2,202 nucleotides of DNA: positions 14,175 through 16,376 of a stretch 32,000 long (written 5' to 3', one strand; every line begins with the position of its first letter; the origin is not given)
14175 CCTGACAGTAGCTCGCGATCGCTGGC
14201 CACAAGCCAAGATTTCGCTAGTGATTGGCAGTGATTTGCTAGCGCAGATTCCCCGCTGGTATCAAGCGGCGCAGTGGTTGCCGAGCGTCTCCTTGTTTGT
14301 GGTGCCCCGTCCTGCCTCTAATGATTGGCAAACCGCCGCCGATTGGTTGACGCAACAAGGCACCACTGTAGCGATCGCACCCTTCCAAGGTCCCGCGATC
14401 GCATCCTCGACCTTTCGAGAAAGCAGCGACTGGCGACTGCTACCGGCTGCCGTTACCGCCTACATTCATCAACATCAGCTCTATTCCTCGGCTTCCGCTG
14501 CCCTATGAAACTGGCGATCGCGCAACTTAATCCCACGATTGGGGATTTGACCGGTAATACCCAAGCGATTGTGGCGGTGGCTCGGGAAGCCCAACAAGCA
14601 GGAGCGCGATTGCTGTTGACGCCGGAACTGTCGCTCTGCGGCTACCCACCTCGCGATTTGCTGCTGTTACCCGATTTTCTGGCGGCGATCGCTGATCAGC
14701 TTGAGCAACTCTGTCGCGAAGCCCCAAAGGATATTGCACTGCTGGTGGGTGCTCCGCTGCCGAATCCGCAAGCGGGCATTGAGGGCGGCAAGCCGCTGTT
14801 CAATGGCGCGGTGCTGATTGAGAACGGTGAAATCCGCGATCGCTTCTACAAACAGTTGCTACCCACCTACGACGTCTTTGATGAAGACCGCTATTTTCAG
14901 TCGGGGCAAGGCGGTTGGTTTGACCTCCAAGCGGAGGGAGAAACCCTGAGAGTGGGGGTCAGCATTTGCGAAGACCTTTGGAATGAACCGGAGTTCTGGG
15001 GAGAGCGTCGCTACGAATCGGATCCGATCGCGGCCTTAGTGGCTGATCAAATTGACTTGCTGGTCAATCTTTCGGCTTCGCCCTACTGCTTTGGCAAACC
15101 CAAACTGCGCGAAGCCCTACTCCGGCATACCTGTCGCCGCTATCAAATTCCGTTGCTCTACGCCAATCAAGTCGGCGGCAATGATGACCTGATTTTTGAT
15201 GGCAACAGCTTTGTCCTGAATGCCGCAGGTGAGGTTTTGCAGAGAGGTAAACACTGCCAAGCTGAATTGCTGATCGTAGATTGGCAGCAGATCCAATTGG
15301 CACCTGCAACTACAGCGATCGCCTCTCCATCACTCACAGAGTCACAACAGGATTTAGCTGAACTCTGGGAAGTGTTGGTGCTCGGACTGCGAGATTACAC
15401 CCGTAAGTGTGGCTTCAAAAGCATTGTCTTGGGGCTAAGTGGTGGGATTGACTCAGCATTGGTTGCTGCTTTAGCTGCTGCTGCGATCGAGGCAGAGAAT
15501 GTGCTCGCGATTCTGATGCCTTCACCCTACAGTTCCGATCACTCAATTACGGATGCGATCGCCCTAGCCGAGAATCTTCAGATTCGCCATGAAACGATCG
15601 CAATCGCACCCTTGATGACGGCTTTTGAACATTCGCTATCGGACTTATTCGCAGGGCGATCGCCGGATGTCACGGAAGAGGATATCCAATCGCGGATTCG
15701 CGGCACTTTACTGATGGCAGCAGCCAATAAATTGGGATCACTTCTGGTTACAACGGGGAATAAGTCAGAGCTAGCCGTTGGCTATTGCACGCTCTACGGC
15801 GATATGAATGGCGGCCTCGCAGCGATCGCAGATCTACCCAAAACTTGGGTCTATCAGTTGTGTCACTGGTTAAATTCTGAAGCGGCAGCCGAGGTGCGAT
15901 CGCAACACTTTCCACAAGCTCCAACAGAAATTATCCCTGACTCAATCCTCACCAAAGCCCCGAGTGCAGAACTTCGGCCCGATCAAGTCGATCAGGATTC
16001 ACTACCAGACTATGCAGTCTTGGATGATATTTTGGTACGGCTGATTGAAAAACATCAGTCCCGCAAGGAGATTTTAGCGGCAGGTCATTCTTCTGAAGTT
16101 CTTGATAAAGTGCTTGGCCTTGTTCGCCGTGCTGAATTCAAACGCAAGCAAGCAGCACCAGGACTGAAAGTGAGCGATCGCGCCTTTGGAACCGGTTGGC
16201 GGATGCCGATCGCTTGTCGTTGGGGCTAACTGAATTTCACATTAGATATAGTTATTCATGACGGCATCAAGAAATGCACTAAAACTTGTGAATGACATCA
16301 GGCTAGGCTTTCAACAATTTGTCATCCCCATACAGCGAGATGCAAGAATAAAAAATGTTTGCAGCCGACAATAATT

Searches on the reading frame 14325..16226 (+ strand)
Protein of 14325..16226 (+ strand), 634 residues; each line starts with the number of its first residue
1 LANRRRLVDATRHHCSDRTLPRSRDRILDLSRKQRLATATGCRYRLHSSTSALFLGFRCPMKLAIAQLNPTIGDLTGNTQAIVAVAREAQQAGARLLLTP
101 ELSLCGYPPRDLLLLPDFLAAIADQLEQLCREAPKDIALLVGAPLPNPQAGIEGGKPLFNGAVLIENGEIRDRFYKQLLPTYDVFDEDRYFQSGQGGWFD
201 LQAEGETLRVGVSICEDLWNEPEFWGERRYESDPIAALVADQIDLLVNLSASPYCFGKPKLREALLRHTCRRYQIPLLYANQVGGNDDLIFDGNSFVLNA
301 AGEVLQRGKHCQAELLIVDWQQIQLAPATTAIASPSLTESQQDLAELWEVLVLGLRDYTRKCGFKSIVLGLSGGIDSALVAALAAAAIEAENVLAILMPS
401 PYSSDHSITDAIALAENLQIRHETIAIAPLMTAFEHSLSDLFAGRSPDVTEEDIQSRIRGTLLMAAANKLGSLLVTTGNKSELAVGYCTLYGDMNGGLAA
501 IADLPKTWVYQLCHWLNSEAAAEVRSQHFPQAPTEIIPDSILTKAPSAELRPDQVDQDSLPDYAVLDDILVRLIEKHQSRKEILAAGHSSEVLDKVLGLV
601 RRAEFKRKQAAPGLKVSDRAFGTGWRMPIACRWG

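Call 94: search_protein_families(library=pfam, proteins=[window:14325-16226:+], max_evalue=0.0001)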
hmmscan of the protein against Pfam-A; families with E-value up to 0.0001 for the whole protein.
window:14325-16226:+ (634 aa): 2 families
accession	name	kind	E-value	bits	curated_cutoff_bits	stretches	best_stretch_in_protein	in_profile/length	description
PF02540.23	NAD_synthase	-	5.5e-77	258.6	21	1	348-610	2-242/242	NAD synthase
PF00795.27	CN_hydrolase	-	3.2e-21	76.2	23.2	1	62-321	1-247/256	Carbon-nitrogen hydrolase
